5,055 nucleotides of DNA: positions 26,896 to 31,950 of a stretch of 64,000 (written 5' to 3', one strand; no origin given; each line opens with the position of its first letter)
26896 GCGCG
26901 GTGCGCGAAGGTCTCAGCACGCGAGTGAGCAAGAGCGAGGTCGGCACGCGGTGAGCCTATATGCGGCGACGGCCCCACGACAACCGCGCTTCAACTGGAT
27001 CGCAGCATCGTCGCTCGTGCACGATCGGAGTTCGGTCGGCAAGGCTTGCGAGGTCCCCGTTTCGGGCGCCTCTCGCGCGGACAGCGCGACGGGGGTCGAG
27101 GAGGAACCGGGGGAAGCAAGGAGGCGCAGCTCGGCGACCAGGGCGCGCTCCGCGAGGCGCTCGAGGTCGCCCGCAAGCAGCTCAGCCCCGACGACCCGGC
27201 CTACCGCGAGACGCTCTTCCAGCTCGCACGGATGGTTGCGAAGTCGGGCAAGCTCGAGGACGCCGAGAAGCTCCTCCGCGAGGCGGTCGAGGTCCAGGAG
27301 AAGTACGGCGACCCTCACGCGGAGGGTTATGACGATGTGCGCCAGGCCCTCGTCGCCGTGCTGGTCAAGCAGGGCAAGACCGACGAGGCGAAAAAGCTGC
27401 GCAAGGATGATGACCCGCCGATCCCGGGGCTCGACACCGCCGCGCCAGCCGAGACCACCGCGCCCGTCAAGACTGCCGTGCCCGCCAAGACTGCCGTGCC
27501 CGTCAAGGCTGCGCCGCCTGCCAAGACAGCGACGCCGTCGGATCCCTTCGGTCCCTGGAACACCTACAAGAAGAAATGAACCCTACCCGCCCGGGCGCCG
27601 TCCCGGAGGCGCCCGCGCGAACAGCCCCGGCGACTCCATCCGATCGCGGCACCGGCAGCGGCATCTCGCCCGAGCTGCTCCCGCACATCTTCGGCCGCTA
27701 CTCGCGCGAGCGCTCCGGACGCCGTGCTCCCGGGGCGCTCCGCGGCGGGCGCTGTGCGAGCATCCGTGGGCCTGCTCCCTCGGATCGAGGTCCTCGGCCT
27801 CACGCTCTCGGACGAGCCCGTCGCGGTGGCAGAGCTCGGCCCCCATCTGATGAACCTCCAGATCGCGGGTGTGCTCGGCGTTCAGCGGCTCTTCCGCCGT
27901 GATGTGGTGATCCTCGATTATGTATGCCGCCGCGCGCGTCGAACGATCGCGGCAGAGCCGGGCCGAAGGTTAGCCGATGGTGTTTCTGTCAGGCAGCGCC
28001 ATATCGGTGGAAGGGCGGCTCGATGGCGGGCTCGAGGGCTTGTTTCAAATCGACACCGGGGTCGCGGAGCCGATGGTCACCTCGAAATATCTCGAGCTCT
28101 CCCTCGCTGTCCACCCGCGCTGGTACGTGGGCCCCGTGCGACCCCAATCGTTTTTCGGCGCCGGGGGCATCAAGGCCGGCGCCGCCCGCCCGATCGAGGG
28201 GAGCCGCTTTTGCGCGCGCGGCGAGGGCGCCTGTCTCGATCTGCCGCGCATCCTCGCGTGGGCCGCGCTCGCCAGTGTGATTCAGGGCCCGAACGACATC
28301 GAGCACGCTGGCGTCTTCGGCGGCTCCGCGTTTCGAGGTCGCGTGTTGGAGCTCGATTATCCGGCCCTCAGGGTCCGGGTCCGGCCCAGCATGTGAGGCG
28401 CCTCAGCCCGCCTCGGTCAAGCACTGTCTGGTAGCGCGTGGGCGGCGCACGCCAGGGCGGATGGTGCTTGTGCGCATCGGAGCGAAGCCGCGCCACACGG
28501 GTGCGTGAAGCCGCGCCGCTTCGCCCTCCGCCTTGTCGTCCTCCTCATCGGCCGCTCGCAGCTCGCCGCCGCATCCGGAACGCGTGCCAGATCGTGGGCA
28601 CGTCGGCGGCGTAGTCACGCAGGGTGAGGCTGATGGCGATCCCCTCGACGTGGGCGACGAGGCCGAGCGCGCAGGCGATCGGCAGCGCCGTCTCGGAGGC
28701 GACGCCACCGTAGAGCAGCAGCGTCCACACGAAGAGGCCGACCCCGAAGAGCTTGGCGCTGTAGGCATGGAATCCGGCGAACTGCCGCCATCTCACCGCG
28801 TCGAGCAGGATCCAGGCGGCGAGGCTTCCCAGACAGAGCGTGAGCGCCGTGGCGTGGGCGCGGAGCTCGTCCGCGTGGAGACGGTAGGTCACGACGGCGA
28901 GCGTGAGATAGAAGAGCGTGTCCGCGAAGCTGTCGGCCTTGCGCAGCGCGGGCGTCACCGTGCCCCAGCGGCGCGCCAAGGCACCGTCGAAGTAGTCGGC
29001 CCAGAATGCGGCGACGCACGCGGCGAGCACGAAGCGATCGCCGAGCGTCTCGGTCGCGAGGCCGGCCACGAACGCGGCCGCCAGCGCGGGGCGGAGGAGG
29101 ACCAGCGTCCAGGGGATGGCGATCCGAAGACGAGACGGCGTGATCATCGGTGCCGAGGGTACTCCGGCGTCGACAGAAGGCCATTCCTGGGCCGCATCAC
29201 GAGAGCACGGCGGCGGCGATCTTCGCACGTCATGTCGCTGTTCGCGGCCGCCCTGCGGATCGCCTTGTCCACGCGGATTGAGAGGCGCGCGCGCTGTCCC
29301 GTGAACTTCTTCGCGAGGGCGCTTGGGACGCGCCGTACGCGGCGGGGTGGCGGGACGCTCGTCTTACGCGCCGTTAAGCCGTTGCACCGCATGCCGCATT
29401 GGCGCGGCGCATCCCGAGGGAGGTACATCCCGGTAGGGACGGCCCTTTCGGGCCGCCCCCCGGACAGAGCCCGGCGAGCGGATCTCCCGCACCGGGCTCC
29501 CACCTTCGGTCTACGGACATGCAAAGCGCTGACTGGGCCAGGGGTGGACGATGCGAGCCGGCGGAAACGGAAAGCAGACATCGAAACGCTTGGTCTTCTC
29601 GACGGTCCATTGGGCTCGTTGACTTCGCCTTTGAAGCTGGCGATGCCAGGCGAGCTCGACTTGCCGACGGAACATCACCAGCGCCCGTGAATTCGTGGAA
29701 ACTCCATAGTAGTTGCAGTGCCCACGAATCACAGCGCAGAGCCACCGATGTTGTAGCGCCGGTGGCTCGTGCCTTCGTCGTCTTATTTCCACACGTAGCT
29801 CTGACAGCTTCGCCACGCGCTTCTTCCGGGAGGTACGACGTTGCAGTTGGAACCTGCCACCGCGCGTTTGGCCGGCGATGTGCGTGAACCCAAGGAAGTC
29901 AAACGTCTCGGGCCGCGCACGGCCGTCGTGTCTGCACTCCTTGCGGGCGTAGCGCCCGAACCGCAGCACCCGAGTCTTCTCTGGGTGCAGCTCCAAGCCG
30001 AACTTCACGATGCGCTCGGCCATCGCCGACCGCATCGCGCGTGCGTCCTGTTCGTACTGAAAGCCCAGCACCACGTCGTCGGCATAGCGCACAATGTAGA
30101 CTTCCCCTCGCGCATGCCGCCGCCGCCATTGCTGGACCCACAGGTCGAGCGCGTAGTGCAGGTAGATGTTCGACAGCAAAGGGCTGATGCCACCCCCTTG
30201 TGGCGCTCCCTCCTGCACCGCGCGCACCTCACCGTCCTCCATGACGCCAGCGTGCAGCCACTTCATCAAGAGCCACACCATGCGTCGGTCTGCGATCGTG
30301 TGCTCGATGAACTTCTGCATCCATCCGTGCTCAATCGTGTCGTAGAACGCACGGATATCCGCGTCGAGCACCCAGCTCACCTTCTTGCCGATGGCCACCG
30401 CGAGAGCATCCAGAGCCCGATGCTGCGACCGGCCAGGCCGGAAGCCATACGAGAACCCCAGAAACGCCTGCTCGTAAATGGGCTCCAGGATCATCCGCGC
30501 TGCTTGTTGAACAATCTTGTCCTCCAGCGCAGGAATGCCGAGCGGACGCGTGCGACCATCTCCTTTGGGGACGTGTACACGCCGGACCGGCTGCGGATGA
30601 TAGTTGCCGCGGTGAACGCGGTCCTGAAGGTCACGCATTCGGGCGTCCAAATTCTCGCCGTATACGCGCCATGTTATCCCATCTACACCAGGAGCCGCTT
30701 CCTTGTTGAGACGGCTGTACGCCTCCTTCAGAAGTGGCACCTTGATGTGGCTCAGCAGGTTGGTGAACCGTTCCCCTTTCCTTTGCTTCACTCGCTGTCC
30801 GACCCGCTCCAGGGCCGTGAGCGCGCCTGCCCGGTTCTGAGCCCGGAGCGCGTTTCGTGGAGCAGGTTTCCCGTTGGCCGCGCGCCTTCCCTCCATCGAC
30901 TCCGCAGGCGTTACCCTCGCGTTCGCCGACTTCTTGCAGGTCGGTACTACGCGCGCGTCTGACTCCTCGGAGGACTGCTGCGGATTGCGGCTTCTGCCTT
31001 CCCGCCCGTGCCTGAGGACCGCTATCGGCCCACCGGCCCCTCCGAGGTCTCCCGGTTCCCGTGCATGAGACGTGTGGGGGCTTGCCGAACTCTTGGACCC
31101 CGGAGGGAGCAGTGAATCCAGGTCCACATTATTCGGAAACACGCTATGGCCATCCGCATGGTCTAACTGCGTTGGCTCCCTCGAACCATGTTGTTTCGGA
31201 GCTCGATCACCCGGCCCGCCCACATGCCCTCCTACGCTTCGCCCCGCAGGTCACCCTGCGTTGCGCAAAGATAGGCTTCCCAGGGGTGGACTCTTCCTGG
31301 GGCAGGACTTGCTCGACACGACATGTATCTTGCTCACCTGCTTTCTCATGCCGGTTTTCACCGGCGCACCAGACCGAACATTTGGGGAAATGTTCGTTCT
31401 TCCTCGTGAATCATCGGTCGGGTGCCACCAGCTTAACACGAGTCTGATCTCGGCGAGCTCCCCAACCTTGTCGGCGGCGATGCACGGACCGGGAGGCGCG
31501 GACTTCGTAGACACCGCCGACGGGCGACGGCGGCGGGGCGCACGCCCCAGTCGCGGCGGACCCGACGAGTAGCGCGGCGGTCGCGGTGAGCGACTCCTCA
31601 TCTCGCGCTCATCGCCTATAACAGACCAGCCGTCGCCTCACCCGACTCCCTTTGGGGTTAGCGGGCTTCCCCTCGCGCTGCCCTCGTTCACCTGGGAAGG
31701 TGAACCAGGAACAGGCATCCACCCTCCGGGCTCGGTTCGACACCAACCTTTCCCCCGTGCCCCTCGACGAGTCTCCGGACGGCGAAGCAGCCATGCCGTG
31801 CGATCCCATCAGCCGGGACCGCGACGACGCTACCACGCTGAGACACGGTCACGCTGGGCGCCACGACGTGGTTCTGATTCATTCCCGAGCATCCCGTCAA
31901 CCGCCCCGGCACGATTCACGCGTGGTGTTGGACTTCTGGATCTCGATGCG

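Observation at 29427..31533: Apparently complete group II intron with intact RT/maturase, inserted just upstream of a CDP-alcohol phosphatidyltransferase gene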

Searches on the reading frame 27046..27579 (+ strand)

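Call 71: search_protein_families(library=pfam, proteins=[window:27046-27579:+], max_evalue=0.1)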
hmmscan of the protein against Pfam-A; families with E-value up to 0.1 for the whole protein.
window:27046-27579:+ (177 aa): 17 families
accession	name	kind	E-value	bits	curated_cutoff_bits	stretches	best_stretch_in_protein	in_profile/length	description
PF13424.12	TPR_12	-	2.5e-15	56.8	30.1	2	35-86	26-77/77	Tetratricopeptide repeat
PF24885.1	TPR_NPHP3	-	1.3e-11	44.8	100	1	34-120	121-207/239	Nephrocystin-3 TPR domain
PF13374.12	TPR_10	-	2.3e-07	31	27.5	1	59-91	7-40/42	Tetratricopeptide repeat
PF14559.12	TPR_19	-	5.4e-07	30.3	25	1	32-84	4-55/68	Tetratricopeptide repeat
PF13428.12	TPR_14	-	3.7e-06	27.5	23.5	1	55-85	2-32/44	Tetratricopeptide repeat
PF17874.7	TPR_MalT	-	3.5e-05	23.7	45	1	36-118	104-183/336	MalT-like TPR region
PF23774.1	TPR_GEMI5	-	0.00056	19.9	33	1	29-76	106-153/209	GEMI5 TPR domain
PF01535.26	PPR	-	0.00073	20.1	25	0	65-80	11-26/31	PPR repeat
PF07719.23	TPR_2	-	0.00088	19.7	27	1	55-85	2-32/34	Tetratricopeptide repeat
PF00515.34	TPR_1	-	0.0062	16.8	27.8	0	56-87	3-34/34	Tetratricopeptide repeat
PF13181.12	TPR_8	-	0.01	16.4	25.7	0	56-86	3-33/34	Tetratricopeptide repeat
PF13176.12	TPR_7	-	0.011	16.2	27.9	0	56-83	1-28/36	Tetratricopeptide repeat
PF12688.13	TPR_5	-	0.015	16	24.2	1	49-115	33-93/119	Tetratrico peptide repeat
PF25064.1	ARM_TT21_5th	-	0.02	15.7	27.8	0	44-86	25-67/117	TT21 fifth ARM repeats domain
PF20308.4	TPR-S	-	0.021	15.8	27.6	1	36-88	3-48/102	Tetratricopeptide Repeats-Sensor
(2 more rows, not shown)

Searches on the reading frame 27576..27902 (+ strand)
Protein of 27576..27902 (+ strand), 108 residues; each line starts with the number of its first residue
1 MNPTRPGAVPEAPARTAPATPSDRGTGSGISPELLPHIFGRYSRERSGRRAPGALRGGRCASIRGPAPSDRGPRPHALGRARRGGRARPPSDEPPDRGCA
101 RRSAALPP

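Call 71: search_protein_families(library=pfam, proteins=[window:27576-27902:+], max_evalue=0.1)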
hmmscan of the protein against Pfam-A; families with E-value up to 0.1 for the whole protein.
window:27576-27902:+ (108 aa): 1 family
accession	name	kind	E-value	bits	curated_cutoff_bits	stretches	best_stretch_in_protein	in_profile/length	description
PF02518.31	HATPase_c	-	0.026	15.4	26.4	1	26-49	45-68/111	Histidine kinase-, DNA gyrase B-, and HSP90-like ATPase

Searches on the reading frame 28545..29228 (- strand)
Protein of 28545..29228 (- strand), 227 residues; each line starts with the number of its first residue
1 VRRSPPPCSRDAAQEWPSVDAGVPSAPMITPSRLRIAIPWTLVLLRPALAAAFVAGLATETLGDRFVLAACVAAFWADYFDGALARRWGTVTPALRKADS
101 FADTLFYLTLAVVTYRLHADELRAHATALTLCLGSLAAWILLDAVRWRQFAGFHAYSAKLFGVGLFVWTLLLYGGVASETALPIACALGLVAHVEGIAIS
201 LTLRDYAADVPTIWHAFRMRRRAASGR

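Call 5: search_protein_families(library=pfam, proteins=[window:28545-29228:-], max_evalue=0.01)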
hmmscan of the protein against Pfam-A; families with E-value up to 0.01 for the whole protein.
window:28545-29228:- (227 aa): 1 family
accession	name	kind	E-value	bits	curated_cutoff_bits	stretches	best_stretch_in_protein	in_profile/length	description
PF01066.26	CDP-OH_P_transf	-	1.1e-08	36.1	22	1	38-189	3-150/152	CDP-alcohol phosphatidyltransferase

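Call 11: search_protein_families(library=ncbifam, proteins=[window:28545-29228:-], max_evalue=0.001)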
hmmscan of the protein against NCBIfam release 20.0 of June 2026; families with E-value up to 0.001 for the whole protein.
window:28545-29228:- (227 aa): 2 families
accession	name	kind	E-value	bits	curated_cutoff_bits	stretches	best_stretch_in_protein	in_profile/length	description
TIGR00560.1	pgsA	equivalog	0.00044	20.8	109.1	1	29-114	7-83/183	CDP-diacylglycerol--glycerol-3-phosphate 3-phosphatidyltransferase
NF053678.1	ClpnSynClsA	equivalog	0.00044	20.5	240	1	37-112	4-78/180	cardiolipin synthase ClsA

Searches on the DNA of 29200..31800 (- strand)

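Call 4: search_rna_families(source=window, start=29200, end=31800, threshold=evalue, max_evalue=1, show_alignments=4)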
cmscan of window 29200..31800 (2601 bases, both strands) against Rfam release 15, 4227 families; matches with E-value up to 1: 3.
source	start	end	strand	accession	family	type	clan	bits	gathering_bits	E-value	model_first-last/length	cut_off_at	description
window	31088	31311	-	RF02005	group-II-D1D4-6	Intron;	CL00102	112.6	49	1.7e-32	1-225/225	no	Group II catalytic intron D1-D4-6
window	29427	29501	-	RF00029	Intron_gpII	Intron;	-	39.4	40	1.3e-05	1-77/77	no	Group II catalytic intron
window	29416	29508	-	RF02354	BjrC80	Gene; sRNA;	-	21.4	80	0.29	1-162/162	no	Bradyrhizobiaceae sRNA BjrC80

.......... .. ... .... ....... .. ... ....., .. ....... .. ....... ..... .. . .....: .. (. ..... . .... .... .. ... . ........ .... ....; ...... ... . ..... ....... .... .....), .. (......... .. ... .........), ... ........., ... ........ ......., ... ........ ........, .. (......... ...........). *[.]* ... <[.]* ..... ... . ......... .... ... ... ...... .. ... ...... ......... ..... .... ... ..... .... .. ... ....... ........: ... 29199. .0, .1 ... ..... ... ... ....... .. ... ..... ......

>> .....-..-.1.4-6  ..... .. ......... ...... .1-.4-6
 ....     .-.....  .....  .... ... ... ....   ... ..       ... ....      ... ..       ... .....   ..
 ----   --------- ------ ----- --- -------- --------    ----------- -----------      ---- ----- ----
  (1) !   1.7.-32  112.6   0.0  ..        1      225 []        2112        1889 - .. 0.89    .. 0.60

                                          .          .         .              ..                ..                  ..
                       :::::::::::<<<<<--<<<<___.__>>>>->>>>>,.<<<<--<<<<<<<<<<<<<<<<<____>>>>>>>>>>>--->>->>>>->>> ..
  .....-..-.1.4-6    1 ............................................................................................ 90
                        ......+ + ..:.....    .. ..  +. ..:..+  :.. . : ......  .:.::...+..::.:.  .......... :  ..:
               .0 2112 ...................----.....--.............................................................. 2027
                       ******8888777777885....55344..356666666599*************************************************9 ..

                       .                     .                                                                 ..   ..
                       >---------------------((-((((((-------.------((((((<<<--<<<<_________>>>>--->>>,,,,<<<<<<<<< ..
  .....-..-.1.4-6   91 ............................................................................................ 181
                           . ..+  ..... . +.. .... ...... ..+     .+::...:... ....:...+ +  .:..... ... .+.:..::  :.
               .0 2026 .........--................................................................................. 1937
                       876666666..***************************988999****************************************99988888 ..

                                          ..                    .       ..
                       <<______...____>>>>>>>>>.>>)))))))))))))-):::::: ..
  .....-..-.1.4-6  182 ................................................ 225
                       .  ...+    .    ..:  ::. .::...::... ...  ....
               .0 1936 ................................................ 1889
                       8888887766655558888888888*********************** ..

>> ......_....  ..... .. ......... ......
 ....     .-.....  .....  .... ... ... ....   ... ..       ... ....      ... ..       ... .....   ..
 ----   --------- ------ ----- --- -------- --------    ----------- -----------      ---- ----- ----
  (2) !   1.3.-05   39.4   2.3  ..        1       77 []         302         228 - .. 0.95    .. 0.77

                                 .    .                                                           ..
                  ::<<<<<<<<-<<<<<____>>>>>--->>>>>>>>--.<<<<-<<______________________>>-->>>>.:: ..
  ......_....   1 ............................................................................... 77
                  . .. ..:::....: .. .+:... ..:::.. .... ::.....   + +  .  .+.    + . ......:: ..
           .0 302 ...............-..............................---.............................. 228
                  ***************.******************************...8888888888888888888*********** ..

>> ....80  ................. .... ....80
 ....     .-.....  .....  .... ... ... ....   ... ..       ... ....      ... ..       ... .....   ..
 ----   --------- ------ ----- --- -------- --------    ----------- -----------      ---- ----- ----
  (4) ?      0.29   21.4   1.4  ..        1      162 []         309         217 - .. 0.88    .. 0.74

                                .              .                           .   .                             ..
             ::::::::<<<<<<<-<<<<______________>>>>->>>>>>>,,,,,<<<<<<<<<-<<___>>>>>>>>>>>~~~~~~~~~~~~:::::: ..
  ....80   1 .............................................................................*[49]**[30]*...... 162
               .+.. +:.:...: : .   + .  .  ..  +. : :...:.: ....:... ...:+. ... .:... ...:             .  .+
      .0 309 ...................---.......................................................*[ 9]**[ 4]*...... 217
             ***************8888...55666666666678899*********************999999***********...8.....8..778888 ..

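Call 91: search_rna_families(sources=[L163, L082, L001, L004], threshold=gathering)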
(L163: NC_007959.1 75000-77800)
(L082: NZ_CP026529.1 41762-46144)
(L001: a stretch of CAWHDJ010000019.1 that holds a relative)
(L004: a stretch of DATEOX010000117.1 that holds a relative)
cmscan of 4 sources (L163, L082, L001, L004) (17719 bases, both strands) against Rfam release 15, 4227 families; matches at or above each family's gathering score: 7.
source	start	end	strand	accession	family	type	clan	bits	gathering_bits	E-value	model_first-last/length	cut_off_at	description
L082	1096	1318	+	RF02005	group-II-D1D4-6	Intron;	CL00102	194.8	49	7.9e-58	1-225/225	no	Group II catalytic intron D1-D4-6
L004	426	647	+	RF02005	group-II-D1D4-6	Intron;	CL00102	176.8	49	4.1e-52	1-225/225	no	Group II catalytic intron D1-D4-6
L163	2192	2331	-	RF02003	group-II-D1D4-4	Intron;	CL00102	102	49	3.5e-22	1-138/138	no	Group II catalytic intron D1-D4-4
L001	2588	2815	+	RF02005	group-II-D1D4-6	Intron;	CL00102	90.8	49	1e-24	1-225/225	no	Group II catalytic intron D1-D4-6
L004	2233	2307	+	RF00029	Intron_gpII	Intron;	-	49.8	40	2.4e-07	1-77/77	no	Group II catalytic intron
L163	445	533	-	RF00029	Intron_gpII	Intron;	-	48.3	40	5.7e-07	1-77/77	no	Group II catalytic intron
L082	2899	2973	+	RF00029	Intron_gpII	Intron;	-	42.5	40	1.5e-05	1-77/77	no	Group II catalytic intron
